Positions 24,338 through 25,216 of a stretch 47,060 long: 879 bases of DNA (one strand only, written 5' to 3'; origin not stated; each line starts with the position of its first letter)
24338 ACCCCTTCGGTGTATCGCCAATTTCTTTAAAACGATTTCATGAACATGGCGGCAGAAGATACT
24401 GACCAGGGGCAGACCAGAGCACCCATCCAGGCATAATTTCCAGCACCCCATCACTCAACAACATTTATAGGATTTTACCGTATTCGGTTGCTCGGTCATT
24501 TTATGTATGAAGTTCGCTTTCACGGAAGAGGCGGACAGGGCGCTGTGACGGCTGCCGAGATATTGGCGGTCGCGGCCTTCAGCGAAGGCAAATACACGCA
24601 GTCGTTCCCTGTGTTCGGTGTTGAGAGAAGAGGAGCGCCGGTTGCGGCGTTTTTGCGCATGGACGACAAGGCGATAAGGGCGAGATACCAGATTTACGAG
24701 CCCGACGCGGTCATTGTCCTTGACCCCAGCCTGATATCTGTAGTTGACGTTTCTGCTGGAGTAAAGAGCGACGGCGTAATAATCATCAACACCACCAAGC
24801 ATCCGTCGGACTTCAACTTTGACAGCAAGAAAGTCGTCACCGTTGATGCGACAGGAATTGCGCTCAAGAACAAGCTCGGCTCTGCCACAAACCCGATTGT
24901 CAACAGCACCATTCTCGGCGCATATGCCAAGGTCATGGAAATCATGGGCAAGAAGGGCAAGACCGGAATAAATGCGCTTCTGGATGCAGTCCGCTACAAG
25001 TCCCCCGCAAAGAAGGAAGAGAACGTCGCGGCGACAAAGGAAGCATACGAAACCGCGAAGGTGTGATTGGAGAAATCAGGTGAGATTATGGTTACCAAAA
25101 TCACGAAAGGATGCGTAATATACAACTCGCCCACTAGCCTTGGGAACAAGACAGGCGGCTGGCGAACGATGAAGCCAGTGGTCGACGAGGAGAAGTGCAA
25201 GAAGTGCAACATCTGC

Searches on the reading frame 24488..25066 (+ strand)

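Call 17: search_protein_families(library=pfam, proteins=[window:24488-25066:+])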
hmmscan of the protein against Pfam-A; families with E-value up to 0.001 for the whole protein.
window:24488-25066:+ (192 aa): 1 family
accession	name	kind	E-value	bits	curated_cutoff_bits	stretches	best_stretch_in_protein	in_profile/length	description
PF01558.24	POR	-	7.3e-35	121.1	27.4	1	15-188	1-173/173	Pyruvate ferredoxin/flavodoxin oxidoreductase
